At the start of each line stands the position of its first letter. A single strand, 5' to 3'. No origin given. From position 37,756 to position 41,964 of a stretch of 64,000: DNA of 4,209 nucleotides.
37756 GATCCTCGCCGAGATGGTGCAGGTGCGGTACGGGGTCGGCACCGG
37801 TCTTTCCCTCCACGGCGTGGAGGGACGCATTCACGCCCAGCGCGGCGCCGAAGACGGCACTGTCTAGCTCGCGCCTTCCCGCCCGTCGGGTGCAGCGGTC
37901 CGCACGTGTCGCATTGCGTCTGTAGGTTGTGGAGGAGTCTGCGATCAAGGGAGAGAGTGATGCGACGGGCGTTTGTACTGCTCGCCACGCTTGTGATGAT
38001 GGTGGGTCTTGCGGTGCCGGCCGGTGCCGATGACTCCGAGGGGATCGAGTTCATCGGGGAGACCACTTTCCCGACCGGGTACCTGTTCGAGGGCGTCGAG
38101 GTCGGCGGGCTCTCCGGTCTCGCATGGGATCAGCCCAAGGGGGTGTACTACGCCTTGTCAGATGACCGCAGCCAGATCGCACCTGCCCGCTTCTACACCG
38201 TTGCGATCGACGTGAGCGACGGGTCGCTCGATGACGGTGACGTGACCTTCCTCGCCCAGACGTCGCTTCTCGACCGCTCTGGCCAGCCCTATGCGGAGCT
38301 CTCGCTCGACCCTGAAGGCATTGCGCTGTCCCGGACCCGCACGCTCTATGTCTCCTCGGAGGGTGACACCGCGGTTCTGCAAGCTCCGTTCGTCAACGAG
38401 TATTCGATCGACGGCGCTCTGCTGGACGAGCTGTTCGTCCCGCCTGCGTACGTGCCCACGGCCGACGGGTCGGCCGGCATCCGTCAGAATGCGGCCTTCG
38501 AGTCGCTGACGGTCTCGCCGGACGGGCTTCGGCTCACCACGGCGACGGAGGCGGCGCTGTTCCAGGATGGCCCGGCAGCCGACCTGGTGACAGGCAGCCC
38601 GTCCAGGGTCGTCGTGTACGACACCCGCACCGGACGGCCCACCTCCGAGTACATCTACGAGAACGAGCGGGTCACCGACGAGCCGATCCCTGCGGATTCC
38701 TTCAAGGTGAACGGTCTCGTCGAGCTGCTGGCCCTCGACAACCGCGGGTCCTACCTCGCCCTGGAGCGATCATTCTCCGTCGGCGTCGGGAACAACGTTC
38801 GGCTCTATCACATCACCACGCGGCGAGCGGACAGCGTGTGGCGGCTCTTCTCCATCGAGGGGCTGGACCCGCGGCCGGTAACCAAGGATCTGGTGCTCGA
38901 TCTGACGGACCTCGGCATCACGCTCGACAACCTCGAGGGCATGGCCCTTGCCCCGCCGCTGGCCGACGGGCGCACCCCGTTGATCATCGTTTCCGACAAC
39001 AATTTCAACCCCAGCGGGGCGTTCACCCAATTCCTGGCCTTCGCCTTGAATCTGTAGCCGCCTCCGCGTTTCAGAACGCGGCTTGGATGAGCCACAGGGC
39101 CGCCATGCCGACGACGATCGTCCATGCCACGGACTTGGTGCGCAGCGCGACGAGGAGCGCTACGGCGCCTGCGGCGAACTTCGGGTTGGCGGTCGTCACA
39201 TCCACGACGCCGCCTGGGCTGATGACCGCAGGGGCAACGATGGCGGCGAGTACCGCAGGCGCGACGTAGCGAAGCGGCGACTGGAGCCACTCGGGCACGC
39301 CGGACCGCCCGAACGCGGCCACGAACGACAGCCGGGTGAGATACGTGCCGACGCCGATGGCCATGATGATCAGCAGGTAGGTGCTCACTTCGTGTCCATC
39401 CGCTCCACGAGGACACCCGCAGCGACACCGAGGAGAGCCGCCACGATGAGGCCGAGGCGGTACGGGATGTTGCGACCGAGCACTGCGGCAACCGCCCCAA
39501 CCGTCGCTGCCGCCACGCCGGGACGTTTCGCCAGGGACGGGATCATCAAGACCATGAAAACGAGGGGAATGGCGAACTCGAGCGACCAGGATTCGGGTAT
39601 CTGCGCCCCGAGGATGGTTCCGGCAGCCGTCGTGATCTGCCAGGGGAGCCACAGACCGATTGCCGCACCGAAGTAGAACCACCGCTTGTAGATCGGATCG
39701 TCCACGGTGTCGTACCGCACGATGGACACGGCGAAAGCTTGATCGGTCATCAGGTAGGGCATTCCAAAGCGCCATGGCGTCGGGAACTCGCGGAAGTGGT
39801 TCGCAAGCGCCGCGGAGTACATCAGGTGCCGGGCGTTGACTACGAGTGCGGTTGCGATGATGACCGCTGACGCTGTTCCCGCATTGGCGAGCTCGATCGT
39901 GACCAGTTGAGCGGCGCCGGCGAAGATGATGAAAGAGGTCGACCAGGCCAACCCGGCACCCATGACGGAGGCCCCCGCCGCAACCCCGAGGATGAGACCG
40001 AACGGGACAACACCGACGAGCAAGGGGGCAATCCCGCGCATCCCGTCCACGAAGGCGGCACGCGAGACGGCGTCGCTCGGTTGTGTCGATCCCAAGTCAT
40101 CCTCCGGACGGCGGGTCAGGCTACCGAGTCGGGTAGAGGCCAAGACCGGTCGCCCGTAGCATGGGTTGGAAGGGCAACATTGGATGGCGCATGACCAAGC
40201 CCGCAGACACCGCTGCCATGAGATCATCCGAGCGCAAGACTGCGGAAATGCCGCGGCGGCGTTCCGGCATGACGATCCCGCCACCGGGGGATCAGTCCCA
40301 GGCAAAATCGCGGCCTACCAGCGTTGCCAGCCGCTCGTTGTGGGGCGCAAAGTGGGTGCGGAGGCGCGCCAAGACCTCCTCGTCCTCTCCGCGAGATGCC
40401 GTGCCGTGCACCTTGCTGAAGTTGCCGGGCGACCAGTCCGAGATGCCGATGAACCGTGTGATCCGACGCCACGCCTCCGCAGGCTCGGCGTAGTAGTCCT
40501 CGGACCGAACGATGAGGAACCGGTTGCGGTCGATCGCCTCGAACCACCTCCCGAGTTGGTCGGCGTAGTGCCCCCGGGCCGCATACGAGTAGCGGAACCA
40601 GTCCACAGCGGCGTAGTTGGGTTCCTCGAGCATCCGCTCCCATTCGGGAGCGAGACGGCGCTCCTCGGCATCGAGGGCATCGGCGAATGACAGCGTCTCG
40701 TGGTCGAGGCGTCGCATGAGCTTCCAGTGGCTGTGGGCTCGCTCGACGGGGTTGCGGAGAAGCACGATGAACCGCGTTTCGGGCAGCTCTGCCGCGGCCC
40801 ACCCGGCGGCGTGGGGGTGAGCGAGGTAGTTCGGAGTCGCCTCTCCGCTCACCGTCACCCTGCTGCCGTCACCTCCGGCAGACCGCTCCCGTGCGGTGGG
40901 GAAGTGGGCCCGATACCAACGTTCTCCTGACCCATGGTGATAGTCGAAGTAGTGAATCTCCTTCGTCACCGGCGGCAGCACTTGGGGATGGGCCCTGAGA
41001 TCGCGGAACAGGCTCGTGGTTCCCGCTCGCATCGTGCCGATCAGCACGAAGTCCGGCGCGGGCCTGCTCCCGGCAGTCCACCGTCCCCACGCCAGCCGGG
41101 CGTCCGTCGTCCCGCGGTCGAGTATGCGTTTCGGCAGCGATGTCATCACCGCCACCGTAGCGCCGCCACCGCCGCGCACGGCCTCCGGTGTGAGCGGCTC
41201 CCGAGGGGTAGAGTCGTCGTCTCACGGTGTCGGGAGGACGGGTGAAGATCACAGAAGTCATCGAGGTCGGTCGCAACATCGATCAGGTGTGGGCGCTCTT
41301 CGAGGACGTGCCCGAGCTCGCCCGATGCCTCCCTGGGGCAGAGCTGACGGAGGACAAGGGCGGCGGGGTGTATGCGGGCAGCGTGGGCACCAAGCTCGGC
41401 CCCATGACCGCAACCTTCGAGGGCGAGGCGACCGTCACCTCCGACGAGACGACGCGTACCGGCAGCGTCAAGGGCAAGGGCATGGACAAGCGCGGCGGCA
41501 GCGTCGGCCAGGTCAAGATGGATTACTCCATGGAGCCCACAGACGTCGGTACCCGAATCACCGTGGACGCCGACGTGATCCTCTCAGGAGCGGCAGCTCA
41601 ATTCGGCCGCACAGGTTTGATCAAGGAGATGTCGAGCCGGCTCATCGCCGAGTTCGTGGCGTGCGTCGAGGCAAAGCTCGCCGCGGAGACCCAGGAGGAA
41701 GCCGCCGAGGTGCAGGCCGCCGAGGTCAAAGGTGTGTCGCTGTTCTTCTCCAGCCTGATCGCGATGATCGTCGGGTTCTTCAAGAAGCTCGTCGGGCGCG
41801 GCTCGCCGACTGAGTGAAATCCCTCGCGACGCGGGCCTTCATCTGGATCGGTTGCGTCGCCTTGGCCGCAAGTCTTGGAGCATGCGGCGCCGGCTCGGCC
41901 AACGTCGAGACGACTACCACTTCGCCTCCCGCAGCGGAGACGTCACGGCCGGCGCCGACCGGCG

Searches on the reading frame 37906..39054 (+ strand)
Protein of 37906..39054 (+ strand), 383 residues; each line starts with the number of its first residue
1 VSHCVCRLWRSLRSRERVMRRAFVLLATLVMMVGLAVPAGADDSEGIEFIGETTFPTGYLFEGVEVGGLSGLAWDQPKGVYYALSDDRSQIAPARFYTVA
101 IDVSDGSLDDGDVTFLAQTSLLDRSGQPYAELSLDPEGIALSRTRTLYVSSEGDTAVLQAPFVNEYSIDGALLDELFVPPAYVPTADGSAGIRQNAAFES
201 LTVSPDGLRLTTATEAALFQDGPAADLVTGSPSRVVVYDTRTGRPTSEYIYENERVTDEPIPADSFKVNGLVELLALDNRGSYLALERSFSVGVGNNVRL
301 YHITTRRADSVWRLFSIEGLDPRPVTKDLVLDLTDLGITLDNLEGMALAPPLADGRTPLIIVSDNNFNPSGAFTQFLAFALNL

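Call 4: search_protein_families(library=pfam, proteins=[window:37906-39054:+], max_evalue=0.1)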
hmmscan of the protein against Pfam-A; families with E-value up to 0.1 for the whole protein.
window:37906-39054:+ (383 aa): 1 family
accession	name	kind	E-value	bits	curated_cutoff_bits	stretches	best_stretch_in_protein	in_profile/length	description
PF13449.12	Phytase-like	-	3.5e-86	290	27.6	1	65-367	2-284/284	Esterase-like activity of phytase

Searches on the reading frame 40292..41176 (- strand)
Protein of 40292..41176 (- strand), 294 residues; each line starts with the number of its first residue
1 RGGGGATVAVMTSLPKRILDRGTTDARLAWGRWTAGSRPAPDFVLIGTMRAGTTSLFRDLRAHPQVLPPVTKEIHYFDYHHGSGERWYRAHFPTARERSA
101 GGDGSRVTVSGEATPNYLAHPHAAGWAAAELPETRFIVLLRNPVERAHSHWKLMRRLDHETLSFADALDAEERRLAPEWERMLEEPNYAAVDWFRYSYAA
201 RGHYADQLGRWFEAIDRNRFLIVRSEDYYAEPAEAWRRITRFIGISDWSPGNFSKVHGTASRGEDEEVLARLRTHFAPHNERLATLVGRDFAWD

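Call 4: search_protein_families(library=pfam, proteins=[window:40292-41176:-], max_evalue=0.1)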
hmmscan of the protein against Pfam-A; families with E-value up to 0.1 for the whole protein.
window:40292-41176:- (294 aa): 3 families
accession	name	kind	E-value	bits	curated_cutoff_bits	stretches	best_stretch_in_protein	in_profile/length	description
PF00685.33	Sulfotransfer_1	-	1.4e-14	54.5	22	1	41-246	2-182/255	Sulfotransferase domain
PF13469.12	Sulfotransfer_3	-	4.2e-13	50.5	27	1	43-249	2-215/216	Sulfotransferase family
PF10604.15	Polyketide_cyc2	-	0.017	15.9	27.4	0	230-265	12-45/142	Polyketide cyclase / dehydrase and lipid transport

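Call 7: search_protein_families(library=ncbifam, proteins=[window:40292-41176:-], max_evalue=0.1)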
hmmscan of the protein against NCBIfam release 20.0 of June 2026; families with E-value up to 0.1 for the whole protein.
window:40292-41176:- (294 aa): 0 families

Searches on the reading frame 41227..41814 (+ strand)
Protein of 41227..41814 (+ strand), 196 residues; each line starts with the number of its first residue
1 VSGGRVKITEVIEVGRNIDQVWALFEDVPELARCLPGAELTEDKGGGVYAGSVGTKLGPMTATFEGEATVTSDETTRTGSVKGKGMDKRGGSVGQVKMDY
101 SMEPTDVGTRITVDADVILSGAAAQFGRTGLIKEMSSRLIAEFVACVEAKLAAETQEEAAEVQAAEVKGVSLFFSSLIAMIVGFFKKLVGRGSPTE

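Call 4: search_protein_families(library=pfam, proteins=[window:41227-41814:+], max_evalue=0.1)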
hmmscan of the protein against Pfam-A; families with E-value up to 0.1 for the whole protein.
window:41227-41814:+ (196 aa): 3 families
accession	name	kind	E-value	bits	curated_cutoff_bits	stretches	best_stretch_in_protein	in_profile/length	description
PF06240.19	COXG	-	2.7e-15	56.8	22.2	1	12-151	3-139/140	Carbon monoxide dehydrogenase subunit G (CoxG)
PF10604.15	Polyketide_cyc2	-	2e-07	31.9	27.4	1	6-145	2-135/142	Polyketide cyclase / dehydrase and lipid transport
PF03364.25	Polyketide_cyc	-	0.0018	19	23.4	1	16-119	3-99/126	Polyketide cyclase / dehydrase and lipid transport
